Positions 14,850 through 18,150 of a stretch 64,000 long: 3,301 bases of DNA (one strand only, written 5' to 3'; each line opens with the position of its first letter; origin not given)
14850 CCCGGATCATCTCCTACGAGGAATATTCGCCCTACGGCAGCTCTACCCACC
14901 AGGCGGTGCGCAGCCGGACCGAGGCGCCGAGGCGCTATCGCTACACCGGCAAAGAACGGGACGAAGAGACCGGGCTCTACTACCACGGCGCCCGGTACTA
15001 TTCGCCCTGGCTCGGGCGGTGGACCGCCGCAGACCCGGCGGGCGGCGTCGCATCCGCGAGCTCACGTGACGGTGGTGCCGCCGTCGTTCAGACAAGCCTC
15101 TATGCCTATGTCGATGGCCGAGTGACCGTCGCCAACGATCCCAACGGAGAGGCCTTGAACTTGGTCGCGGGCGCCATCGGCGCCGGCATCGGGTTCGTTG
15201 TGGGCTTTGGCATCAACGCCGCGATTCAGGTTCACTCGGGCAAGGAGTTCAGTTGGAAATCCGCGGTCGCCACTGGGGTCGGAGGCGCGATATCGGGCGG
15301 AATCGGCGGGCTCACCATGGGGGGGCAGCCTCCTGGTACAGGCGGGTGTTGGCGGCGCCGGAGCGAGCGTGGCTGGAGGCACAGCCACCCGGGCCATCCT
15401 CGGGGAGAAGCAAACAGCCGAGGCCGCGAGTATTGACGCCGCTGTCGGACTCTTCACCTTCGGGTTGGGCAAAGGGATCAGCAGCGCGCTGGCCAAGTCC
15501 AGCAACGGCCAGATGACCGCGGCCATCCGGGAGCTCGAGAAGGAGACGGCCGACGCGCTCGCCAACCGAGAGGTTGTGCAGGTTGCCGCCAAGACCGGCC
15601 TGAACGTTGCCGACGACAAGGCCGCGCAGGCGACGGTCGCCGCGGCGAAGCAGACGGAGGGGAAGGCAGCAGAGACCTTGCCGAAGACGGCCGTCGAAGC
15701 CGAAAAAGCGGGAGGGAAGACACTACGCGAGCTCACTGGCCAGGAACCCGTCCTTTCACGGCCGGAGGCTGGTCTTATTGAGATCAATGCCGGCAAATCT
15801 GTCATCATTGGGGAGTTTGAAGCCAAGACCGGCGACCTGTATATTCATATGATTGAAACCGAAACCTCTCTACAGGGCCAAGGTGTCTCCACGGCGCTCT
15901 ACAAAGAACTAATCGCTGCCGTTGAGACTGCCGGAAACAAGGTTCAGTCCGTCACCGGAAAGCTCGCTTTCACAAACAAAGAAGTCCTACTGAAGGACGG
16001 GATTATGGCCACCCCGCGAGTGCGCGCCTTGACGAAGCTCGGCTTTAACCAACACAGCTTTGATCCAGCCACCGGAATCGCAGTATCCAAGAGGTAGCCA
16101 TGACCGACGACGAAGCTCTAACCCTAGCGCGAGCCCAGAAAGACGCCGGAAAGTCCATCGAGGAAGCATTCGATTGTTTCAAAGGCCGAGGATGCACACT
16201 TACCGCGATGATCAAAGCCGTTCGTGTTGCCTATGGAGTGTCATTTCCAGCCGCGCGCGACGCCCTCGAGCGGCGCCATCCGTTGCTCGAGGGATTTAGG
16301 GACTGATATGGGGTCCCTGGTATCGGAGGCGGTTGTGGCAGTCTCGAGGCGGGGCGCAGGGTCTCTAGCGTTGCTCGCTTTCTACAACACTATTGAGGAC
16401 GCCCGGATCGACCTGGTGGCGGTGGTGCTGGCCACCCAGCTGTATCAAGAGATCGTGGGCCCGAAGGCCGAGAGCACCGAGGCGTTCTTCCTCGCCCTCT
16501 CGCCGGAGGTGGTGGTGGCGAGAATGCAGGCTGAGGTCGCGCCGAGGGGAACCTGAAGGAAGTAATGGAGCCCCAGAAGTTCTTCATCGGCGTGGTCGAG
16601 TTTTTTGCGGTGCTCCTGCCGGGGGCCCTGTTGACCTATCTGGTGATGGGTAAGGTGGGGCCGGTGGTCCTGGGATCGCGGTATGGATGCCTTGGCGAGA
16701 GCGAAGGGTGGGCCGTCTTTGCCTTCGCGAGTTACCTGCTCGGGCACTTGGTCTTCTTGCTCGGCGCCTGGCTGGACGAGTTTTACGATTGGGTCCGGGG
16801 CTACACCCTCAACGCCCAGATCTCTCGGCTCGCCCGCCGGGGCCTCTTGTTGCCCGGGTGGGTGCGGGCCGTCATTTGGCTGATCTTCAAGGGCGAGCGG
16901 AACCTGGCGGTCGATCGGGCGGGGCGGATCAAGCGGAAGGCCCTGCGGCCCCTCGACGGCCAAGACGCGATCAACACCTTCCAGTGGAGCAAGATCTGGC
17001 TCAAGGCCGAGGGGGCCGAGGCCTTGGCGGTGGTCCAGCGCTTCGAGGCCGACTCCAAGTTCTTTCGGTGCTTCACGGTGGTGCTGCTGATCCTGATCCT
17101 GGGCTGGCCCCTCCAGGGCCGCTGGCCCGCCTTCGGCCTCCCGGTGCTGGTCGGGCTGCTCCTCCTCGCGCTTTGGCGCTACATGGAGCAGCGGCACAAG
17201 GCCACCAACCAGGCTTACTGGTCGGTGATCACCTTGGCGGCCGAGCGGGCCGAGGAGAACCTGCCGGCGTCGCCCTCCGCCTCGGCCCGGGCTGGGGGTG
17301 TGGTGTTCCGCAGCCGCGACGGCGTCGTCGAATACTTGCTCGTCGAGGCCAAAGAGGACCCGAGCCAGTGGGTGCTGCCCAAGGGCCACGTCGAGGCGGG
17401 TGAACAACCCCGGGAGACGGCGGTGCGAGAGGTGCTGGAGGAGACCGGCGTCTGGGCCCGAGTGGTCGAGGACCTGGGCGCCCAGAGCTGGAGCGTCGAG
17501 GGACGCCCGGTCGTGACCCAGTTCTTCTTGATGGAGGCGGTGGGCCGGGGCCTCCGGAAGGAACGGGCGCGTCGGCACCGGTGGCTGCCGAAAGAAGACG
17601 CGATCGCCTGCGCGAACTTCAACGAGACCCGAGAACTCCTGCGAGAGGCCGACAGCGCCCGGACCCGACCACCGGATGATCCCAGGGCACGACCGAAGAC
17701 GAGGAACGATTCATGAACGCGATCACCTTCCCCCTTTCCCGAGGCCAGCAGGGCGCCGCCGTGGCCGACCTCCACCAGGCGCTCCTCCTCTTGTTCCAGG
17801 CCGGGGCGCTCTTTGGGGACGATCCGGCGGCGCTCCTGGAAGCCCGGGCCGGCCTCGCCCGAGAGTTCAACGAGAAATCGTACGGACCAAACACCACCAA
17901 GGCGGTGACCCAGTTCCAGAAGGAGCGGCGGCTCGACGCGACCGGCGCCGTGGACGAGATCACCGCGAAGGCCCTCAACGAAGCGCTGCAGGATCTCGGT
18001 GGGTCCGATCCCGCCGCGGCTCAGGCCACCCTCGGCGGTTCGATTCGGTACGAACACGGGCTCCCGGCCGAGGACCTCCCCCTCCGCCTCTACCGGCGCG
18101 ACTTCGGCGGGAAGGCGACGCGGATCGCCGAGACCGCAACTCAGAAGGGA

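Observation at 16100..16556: Two tightly coupled small ORFs after the cargo: candidate immunity or antidote pair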

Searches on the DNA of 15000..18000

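Call 72: search_rna_families(source=window, start=15000, end=18000, threshold=evalue, max_evalue=1)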
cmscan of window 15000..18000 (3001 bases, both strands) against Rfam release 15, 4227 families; matches with E-value up to 1: 0.
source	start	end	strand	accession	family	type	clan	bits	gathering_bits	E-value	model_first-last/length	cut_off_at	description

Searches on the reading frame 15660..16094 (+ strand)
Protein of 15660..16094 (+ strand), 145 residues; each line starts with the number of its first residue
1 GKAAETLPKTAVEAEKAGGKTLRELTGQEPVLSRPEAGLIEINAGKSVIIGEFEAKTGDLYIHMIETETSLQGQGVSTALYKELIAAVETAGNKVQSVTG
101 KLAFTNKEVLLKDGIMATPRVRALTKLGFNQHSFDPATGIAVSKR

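Call 19: find_homologous_proteins(query=window:15660-16094:+, max_evalue=0.01)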
Query window:15660-16094:+: 59 candidates shared short words with the query, none scored E <= 0.01.

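Call 55: search_solved_structures(query=A6, max_evalue=10, show_alignments=2)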
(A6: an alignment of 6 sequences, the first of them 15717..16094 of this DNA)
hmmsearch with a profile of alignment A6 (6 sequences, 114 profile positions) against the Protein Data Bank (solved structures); distinct sequences matched with E-value up to 10: 33.
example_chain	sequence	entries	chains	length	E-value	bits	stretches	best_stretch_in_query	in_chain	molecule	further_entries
5hmn_A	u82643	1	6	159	0.024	18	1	20-78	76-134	AAC3-I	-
7mx2_A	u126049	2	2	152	0.039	17.3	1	27-79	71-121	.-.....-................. 30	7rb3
7l1k_A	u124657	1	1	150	0.043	17.2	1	29-78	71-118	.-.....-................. 30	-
5t7d_A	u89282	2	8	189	0.068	16.6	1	32-100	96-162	Phosphinothricin N-acetyltransferase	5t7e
1mk4_A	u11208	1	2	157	0.083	16.3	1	16-69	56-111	Hypothetical protein yqjY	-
4m85_A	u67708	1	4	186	0.099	16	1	23-56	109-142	N-acetyltransferase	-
9mgs_A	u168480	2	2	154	0.12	15.8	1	15-75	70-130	Aminoglycoside acetyltransferase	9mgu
4r58_A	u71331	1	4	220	0.17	15.3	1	35-109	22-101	Leucine Rich Repeat protein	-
4mbu_A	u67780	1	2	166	0.31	14.4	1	31-77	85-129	Similar to N-acetyltransferase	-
1bo4_A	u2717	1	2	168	0.36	14.2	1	16-74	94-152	PROTEIN (SERRATIA MARCESCENS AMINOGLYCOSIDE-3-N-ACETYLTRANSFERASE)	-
6bvc_A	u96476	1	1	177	0.38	14.1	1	16-74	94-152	Aminoglycoside-(3)-N-acetyltransferase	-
1y9k_A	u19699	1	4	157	0.49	13.8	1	11-82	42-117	IAA acetyltransferase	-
7ypu_A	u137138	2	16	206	0.72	13.3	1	18-57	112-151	Acetyltransferase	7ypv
3ddd_A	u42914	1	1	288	0.78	13.2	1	25-56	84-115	Putative Acetyltransferase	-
3i9s_A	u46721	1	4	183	0.78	13.2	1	21-55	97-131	Integron cassette protein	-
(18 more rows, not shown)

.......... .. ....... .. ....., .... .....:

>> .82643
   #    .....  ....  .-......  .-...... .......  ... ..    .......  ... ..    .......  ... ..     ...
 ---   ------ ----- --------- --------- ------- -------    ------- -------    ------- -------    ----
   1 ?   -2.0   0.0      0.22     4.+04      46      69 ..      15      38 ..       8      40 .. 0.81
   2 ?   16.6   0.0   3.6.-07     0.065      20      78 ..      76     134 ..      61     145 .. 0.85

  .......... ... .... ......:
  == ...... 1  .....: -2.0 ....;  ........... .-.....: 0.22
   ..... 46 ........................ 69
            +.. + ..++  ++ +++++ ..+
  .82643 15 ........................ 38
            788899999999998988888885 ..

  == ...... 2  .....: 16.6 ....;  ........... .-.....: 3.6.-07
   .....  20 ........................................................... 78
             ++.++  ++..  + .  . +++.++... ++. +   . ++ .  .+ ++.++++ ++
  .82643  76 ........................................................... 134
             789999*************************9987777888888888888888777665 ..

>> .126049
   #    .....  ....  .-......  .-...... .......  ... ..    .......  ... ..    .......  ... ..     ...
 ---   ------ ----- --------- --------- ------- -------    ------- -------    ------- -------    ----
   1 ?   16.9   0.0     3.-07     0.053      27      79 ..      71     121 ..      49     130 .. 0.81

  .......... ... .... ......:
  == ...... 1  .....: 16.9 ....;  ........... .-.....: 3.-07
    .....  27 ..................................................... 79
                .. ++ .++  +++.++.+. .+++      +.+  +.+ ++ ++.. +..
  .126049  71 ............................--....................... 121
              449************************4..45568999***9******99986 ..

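Call 61: predict_structure(protein=window:15717-16094:+)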
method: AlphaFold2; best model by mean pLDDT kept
length: 126 residues; sequences in the alignment: 1
mean_pLDDT: 48.3   pTM: 0.40
mean pLDDT of the five models: 48.3, 40.4, 39.9, 39.3, 35.3
residues with pLDDT >= 90: 0; 70-90: 2; 50-70: 41; < 50: 83
segments of 3 or more residues with pLDDT < 50: 1-7, 11-28, 49-58, 81-126
pLDDT, mean of each block of 10 residues (from residue 1): 44 45 47 62 53 45 63 64 41 38 46 41 33
secondary structure, 60 per line:
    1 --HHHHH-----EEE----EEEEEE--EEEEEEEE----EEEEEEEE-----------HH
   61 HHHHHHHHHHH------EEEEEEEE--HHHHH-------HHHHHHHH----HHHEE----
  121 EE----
elements in order: H3-7 E13-15 E20-25 E28-35 E40-47 H59-71 E78-85 H88-92 H100-107

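Call 77: search_dna_similar(query=window:15717-16094:+, collection=plasmids, mode=protein, max_evalue=0.01)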
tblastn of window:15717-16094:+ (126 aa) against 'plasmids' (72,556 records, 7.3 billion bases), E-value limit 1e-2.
No match.

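Call 91: find_related_loci(query=A6, collection=viral_contigs, flank=4000)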
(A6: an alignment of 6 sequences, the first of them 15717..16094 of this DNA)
Query A6 (126 aa) in viral_contigs; peptide patterns used: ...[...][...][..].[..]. (x = any residue, [..] = any of these).
66 stretches matched a pattern, but none encodes a relative of the query by tblastn (E <= 1e-3).
